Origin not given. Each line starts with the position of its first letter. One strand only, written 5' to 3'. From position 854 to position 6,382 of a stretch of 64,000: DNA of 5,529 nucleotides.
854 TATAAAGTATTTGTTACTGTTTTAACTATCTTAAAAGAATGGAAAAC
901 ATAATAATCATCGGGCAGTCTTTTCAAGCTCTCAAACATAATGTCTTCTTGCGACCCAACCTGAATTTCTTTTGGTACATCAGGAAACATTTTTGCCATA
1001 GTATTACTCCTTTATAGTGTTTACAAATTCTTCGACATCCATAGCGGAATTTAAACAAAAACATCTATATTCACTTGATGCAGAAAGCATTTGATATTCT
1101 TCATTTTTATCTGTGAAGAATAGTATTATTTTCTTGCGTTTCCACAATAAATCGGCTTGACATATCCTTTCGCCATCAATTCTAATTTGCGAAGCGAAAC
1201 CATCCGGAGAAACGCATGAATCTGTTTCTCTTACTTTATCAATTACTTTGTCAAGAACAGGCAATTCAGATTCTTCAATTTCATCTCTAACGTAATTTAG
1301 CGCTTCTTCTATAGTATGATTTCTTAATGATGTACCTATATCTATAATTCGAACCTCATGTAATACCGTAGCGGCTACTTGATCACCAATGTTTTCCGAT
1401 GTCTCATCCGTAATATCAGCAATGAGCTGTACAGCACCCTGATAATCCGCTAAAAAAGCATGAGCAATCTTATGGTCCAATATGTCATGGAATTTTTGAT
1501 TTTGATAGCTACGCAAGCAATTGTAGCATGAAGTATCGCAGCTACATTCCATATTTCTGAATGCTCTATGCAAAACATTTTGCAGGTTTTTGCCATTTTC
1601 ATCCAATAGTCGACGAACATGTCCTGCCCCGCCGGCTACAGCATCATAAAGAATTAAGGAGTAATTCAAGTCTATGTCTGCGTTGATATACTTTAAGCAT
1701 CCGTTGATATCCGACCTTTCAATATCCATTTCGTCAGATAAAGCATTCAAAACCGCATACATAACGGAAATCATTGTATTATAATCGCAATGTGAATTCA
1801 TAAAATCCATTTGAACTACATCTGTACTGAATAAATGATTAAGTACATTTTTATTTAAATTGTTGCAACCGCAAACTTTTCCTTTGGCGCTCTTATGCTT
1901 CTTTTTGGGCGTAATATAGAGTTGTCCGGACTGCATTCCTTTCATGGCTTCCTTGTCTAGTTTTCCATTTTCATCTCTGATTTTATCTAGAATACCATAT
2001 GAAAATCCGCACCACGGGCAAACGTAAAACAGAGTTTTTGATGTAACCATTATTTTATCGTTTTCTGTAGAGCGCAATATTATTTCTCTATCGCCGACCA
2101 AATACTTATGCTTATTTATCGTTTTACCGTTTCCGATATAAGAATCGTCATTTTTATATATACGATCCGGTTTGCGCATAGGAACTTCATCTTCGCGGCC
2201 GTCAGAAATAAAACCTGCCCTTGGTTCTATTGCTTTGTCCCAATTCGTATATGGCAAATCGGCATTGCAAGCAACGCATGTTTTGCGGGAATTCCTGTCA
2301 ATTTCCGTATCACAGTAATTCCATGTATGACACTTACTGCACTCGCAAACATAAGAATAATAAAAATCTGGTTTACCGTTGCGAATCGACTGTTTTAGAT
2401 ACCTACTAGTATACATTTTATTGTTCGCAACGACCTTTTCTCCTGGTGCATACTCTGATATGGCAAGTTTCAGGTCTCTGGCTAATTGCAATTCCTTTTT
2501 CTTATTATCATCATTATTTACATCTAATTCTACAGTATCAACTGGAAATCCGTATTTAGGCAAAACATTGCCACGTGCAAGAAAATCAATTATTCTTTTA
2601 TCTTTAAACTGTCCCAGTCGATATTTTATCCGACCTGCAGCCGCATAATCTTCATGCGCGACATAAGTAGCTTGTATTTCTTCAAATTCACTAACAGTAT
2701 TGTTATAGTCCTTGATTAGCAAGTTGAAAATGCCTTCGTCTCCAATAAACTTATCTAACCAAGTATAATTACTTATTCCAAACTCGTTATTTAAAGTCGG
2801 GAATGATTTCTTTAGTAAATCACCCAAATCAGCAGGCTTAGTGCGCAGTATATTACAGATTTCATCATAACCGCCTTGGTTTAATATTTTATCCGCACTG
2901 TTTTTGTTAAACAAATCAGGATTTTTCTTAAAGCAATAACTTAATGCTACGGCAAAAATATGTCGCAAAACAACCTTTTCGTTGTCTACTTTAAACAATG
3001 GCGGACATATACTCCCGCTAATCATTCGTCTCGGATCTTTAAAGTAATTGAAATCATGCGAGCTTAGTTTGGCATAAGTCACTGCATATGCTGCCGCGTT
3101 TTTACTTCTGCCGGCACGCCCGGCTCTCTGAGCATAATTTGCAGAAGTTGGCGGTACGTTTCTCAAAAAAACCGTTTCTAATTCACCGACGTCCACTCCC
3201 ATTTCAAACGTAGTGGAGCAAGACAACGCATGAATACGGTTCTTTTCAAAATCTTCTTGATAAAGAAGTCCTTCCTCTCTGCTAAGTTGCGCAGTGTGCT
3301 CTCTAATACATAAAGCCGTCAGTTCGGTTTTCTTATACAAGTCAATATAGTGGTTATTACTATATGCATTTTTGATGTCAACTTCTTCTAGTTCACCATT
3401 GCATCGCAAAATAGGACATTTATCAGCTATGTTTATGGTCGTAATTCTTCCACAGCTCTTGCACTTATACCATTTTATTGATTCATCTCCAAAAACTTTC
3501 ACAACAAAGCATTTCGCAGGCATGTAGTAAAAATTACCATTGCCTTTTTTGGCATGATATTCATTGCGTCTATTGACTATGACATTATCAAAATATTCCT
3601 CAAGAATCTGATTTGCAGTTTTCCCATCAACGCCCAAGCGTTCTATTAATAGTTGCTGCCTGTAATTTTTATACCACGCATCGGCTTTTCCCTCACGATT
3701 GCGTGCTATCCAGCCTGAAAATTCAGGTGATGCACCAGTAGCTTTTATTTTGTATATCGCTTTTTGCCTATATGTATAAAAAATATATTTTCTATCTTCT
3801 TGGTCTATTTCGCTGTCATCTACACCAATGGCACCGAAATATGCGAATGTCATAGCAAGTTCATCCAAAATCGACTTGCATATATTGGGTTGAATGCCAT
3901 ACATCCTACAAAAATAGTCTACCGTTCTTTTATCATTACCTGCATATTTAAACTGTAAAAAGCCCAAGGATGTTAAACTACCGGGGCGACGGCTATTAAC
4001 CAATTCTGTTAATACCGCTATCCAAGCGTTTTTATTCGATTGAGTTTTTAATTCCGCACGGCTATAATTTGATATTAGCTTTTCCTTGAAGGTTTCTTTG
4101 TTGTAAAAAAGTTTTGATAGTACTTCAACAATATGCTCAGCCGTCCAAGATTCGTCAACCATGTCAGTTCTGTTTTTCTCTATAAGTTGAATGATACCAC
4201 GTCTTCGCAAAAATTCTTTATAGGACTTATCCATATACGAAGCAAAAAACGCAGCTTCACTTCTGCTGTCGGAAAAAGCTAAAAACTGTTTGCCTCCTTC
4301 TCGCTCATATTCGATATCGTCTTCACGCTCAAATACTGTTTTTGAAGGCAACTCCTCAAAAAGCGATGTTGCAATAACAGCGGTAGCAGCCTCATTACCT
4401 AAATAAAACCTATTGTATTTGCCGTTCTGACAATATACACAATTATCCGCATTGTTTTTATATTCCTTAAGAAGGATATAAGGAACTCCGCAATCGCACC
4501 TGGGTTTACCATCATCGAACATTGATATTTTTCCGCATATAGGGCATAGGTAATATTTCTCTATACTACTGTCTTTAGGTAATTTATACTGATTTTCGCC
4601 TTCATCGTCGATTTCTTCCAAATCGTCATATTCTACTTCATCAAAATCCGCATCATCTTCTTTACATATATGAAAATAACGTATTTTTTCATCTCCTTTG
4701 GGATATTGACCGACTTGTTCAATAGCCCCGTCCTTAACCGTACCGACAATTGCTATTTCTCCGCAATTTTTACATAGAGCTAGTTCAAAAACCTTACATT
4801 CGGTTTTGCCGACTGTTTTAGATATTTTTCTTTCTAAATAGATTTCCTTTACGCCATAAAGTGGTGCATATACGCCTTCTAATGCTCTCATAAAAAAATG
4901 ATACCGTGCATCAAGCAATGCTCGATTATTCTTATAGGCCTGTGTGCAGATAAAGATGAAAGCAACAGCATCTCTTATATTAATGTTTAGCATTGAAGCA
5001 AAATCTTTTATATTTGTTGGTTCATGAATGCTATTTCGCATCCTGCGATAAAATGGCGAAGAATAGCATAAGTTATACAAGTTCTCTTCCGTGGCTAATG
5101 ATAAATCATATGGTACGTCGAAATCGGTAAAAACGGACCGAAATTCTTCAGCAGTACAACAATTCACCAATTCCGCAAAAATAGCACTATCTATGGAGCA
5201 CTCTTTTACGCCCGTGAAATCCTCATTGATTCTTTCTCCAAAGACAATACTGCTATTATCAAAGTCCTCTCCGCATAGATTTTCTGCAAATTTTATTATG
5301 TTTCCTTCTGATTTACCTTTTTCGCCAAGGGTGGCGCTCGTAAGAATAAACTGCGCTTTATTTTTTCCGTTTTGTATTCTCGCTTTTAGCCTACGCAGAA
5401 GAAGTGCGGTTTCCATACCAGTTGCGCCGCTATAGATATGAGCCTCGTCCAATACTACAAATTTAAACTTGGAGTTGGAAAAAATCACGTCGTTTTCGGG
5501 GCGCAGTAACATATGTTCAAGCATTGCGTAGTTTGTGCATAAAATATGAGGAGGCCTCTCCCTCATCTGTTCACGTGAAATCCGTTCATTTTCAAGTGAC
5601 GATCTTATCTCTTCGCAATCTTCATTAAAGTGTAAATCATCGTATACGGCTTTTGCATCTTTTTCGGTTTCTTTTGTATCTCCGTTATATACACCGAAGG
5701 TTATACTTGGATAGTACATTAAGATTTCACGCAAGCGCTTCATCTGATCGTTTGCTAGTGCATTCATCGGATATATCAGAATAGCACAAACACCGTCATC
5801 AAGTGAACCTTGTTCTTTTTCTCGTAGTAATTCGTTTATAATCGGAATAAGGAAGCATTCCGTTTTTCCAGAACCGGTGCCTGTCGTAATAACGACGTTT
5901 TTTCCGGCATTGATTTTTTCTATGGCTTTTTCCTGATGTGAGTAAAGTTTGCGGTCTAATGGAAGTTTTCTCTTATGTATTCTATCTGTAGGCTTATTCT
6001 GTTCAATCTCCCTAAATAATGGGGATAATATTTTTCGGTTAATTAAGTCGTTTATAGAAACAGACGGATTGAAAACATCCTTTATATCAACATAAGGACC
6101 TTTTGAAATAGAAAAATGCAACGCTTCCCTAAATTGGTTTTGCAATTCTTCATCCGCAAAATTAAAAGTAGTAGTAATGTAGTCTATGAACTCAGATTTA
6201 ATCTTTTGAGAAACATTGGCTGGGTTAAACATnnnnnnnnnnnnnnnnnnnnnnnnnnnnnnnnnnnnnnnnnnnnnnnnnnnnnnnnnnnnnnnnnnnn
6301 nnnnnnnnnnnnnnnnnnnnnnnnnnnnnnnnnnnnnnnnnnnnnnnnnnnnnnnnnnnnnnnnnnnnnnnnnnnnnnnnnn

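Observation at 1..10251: Four-gene translationally coupled helicase/nuclease operon: a Druantia-III-like pair extended by a NERD-helicase and an AAA/DUF4143 ATPase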

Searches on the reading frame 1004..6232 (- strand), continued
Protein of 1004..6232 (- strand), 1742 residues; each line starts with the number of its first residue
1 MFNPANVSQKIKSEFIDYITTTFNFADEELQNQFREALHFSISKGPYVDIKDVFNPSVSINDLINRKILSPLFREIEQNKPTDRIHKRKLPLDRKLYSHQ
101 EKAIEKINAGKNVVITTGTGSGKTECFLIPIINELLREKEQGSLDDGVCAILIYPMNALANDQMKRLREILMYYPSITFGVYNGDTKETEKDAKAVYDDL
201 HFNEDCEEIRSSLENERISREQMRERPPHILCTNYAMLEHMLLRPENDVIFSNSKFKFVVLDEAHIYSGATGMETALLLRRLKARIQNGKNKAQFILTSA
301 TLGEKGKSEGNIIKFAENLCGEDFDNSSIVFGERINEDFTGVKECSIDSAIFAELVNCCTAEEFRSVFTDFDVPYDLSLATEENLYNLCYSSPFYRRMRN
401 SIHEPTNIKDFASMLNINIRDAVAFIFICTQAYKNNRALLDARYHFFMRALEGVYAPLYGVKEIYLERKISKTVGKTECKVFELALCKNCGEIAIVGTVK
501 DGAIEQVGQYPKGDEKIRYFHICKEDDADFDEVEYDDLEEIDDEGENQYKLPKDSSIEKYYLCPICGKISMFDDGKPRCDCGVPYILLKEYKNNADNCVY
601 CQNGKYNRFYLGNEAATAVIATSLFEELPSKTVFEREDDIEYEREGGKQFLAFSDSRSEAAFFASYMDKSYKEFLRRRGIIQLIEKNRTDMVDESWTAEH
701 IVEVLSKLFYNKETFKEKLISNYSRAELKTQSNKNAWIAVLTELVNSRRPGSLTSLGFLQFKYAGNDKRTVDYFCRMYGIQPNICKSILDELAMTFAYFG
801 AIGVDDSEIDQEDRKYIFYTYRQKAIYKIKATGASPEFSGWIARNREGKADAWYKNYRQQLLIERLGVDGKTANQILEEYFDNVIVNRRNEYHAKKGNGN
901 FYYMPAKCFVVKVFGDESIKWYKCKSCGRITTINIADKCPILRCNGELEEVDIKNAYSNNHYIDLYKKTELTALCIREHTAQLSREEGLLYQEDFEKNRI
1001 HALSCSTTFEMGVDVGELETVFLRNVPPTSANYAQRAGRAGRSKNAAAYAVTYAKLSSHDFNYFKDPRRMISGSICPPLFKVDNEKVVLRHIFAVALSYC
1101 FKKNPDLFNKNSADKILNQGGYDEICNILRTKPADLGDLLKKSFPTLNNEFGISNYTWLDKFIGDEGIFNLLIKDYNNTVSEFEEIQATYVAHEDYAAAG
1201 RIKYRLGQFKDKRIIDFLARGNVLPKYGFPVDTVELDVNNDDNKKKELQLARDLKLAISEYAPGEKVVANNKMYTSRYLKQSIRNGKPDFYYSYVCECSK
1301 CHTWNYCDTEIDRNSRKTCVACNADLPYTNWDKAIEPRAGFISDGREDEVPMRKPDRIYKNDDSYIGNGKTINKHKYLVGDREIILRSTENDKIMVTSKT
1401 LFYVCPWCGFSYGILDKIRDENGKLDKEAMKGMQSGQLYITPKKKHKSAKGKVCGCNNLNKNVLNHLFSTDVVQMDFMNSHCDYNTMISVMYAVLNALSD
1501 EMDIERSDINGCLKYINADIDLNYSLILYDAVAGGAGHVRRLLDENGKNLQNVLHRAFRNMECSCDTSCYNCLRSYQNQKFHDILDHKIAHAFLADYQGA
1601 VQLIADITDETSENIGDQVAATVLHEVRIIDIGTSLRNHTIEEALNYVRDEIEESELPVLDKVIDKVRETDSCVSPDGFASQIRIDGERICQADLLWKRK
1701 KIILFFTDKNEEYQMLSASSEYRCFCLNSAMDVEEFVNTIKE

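Call 57: get_annotated_region(hit=H1, flank=9000)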
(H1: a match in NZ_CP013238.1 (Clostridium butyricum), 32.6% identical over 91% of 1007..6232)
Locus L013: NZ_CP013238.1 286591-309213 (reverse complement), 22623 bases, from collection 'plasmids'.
description: Clostridium butyricum strain CDC_51208 plasmid pNPD4_2, complete sequence
organism: Clostridium butyricum (NCBI taxid 1492)
taxonomy: Bacteria; Bacillota; Clostridia; Eubacteriales; Clostridiaceae; Clostridium; Clostridium butyricum
host: -; source: Microbial isolate; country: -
typing (MOB-suite, as given by PLSDB): non-mobilizable
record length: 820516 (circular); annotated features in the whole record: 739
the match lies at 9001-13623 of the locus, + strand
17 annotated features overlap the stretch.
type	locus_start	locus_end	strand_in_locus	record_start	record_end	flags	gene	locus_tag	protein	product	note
CDS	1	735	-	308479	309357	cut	-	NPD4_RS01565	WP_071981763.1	LysR family transcriptional regulator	GO:0006355 - regulation of DNA-templated transcription [Evidence IEA]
CDS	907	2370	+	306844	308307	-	-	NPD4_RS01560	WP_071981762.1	UbiD family decarboxylase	-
CDS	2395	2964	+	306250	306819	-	-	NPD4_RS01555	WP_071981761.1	UbiX family flavin prenyltransferase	-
CDS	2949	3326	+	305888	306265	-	-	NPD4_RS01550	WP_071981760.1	hypothetical protein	-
CDS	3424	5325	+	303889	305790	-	-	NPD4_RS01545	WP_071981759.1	subtype A tannase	-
CDS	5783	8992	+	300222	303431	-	-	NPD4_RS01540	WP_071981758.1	hypothetical protein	-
CDS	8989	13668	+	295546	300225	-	-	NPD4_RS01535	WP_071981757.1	DEAD/DEAH box helicase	-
CDS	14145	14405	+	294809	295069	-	-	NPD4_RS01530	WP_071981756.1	hypothetical protein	-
CDS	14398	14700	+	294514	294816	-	-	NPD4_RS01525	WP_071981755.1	hypothetical protein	-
CDS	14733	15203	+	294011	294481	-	-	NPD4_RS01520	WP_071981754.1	helix-turn-helix domain-containing protein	-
CDS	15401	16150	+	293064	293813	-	-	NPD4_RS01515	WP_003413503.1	DeoR/GlpR family DNA-binding transcription regulator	-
CDS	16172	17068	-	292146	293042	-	-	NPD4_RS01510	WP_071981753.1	glycyl-radical enzyme activating protein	GO:0043687 - post-translational protein modification [Evidence IEA]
CDS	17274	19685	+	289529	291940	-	-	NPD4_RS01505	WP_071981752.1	glycyl radical protein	-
CDS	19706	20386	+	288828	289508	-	-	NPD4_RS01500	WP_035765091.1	fructose-6-phosphate aldolase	GO:0005975 - carbohydrate metabolic process [Evidence IEA]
CDS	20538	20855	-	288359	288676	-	-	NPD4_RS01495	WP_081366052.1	AraC family transcriptional regulator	-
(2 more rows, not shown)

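Call 58: get_annotated_region(hit=H2, flank=7000)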
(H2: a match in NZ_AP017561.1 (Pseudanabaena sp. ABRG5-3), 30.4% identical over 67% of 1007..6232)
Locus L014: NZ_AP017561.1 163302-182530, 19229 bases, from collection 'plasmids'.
description: Pseudanabaena sp. ABRG5-3 plasmid ABRG53a, complete sequence
organism: Pseudanabaena sp. ABRG5-3 (NCBI taxid 685565)
taxonomy: Bacteria; Cyanobacteriota; Cyanophyceae; Pseudanabaenales; Pseudanabaenaceae; Pseudanabaena; Pseudanabaena sp. ABRG5-3
host: -; source: -; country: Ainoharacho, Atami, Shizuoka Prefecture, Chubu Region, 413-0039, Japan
typing (MOB-suite, as given by PLSDB): mobilizable; relaxase MOBP
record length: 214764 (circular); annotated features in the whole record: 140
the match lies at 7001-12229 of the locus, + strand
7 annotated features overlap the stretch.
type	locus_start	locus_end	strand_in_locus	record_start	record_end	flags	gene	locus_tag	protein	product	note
CDS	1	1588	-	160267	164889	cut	-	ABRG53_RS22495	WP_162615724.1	RecQ family ATP-dependent DNA helicase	GO:0006310 - DNA recombination [Evidence IEA]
CDS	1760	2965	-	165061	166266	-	-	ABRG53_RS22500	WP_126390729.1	WYL domain-containing protein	-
CDS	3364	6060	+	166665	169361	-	-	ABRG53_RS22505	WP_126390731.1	hypothetical protein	-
CDS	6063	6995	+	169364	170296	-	-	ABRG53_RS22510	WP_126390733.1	hypothetical protein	-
CDS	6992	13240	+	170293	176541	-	-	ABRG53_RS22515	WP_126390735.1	DEAD/DEAH box helicase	-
CDS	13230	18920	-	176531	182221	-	-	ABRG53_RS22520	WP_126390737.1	DEAD/DEAH box helicase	-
CDS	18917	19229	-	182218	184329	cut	-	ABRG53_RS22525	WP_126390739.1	3'-5' exonuclease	-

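Call 59: search_protein_families(library=padloc, proteins=[L013:5783-8992:+, L013:8989-13668:+, L014:3364-6060:+, L014:6063-6995:+, L014:6992-13240:+], max_evalue=0.001)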
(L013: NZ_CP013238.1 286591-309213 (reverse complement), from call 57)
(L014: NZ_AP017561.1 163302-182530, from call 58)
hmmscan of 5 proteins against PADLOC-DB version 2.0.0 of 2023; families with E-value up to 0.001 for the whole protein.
L013:5783-8992:+ (1069 aa): 0 families

L013:8989-13668:+ (1559 aa): 43 families (the best 25 are shown)
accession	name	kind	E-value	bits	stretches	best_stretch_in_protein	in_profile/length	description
PDLC00013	DruE1|DruE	-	6.4e-177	589.2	3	880-1553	959-1677/1776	SNF2 family N-terminal domain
PDLC00037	DruE3|DruE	-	8.3e-169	562.3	2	958-1550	1033-1673/2055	SNF2 family N-terminal domain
PDLC00036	DruE3|DruE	-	1e-136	455.2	2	956-1548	1024-1647/2023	SNF2 family N-terminal domain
PDLC00035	DruE3|DruE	-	4.8e-125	416.9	2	82-707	95-693/1460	SNF2 family N-terminal domain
PDLC00015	DruE2|DruE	-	2.2e-118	395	4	840-1554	1023-1774/1887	SNF2 family N-terminal domain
PDLC00014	DruE2|DruE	-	7.6e-117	389.7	4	841-1554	1054-1812/1928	SNF2 family N-terminal domain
PDLC00051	DruE4|DruE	-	2.8e-104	348.1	4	879-1554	1013-1716/1829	SNF2 family N-terminal domain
PDLC03960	SngC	-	1.1e-31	108.4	2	88-296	25-203/720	-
PDLC02896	DpdJ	-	5.8e-27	91.8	2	201-293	323-417/1487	DpdJ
PDLC02503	BrxHI|BrxHII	-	1.8e-26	90.7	2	964-1036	281-353/698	BrxHI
PDLC02501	BrxHI|BrxHII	-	8.5e-18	61.8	2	90-290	26-197/925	BrxHI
PDLC02570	DrmA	-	3.1e-17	60.2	1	951-1054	552-652/851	DrmA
PDLC02569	DrmA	-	1.6e-14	50.7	2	966-1046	816-893/1095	DrmA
PDLC02893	DpdJ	-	1.2e-13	47.9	2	88-157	170-237/876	DpdJ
PDLC01196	Cas3d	-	2e-13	47.8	1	88-170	15-84/594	CAS-I-D; effector_G3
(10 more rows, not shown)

L014:3364-6060:+ (898 aa): 0 families

L014:6063-6995:+ (310 aa): 0 families

L014:6992-13240:+ (2082 aa): 42 families (the best 25 are shown)
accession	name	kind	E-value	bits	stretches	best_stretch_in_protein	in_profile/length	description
PDLC00013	DruE1|DruE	-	6.6e-231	768.2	2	14-776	15-787/1776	SNF2 family N-terminal domain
PDLC00037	DruE3|DruE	-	4.8e-216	718.9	3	1076-2069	1031-2016/2055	SNF2 family N-terminal domain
PDLC00015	DruE2|DruE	-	6.8e-155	516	3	985-1738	1057-1761/1887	SNF2 family N-terminal domain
PDLC00014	DruE2|DruE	-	1.2e-152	508.4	4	134-757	185-845/1928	SNF2 family N-terminal domain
PDLC00051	DruE4|DruE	-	5.7e-145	483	4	132-767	165-789/1829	SNF2 family N-terminal domain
PDLC00035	DruE3|DruE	-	1.7e-141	471.4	3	1076-1474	1034-1420/1460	SNF2 family N-terminal domain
PDLC00036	DruE3|DruE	-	7.8e-140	465.6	3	1072-1773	1021-1675/2023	SNF2 family N-terminal domain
PDLC02896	DpdJ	-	1.4e-28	97.1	1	85-326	157-415/1487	DpdJ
PDLC03960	SngC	-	1.5e-27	94.7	2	87-327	24-199/720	-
PDLC02503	BrxHI|BrxHII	-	1.5e-25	87.6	3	1083-1150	280-347/698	BrxHI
PDLC02570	DrmA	-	2.9e-19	66.9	2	1077-1168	558-647/851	DrmA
PDLC02501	BrxHI|BrxHII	-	1.2e-16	58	2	1081-1154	278-351/925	BrxHI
PDLC03928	PsyrT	-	2.6e-15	53.8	2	1075-1160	265-350/689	-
PDLC02569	DrmA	-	3.9e-15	52.7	1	1103-1173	831-899/1095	DrmA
PDLC02893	DpdJ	-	5.9e-12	42.3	1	97-156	178-237/876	DpdJ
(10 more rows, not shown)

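Call 70: search_protein_families(library=padloc, proteins=[L001:15234-16949:+], max_evalue=0.01)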
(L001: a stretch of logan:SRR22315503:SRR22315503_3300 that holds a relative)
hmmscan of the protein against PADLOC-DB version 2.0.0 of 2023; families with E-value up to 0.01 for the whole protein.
L001:15234-16949:+ (571 aa): 20 families
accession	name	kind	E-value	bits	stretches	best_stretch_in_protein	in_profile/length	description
PDLC03813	RTasNERD-Hel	-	8.9e-68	227.6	1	1-537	1-514/519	DRT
PDLC01087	C3a187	-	4.3e-12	43.6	1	18-281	19-256/559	NERD+UvrD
PDLC02372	Nhi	-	3.3e-08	30.6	1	225-441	191-371/470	-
PDLC02350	AbiO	-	4.4e-08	30.3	1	223-443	181-369/468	AbiO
PDLC03802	RTasHel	-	6.2e-07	26.6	1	488-537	604-655/675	DRT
PDLC00109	GajB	-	6.5e-07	26.1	1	234-301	5-74/647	UrvD helicase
PDLC00122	GajB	-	1.1e-06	25.8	1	223-297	7-83/502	UrvD helicase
PDLC04173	GajB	-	4.6e-06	23.8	0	492-534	425-463/471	-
PDLC00132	GajB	-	5.2e-06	23.4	1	220-304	3-92/625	UrvD helicase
PDLC00104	GajB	-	7.5e-06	23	1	230-272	10-56/574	UrvD helicase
PDLC02033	Cas3fv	-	1.9e-05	20.9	1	181-270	348-433/951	-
PDLC00135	GajB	-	0.00049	17.1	0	223-296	8-83/603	UrvD helicase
PDLC05065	PDC-S68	-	0.00063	15.6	1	216-297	601-680/1221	-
PDLC00103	GajB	-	0.00065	16.7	1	488-533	524-576/612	UrvD helicase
PDLC05066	PDC-S68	-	0.001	15.2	1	212-285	570-646/1202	-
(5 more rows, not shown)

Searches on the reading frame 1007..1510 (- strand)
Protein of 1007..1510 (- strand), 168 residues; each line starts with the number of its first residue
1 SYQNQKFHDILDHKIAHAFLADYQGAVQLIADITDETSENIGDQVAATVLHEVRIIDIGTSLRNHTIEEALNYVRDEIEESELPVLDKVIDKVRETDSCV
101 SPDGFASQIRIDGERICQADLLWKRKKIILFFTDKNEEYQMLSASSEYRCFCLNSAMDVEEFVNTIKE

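Call 70: search_protein_families(library=padloc, proteins=[window:1007-1510:-], max_evalue=0.01)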
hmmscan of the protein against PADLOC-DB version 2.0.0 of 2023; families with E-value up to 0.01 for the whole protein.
window:1007-1510:- (168 aa): 0 families

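Call 86: search_protein_families(library=pfam, proteins=[window:1007-1411:-], max_evalue=10)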
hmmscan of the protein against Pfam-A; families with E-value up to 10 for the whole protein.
seq(135 aa): 0 families

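Call 108: predict_structure(protein=window:1007-1510:-)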
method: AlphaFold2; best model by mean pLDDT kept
length: 168 residues; sequences in the alignment: 1
mean_pLDDT: 41.4   pTM: 0.35
mean pLDDT of the five models: 41.4, 40.1, 35.1, 34.6, 34.6
residues with pLDDT >= 90: 0; 70-90: 2; 50-70: 33; < 50: 133
segments of 3 or more residues with pLDDT < 50: 1-36, 38-86, 88-126, 133-135, 146-148
pLDDT, mean of each block of 10 residues (from residue 1): 32 35 42 45 34 31 38 46 46 41 29 27 40 55 53 57 55
secondary structure, 60 per line:
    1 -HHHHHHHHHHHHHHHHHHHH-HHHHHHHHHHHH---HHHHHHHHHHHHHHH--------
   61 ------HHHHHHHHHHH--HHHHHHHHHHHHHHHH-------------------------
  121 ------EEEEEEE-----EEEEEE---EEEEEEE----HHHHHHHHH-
elements in order: H2-21 H23-34 H38-52 H67-77 H80-95 E127-133 E139-144 E148-154 H159-167
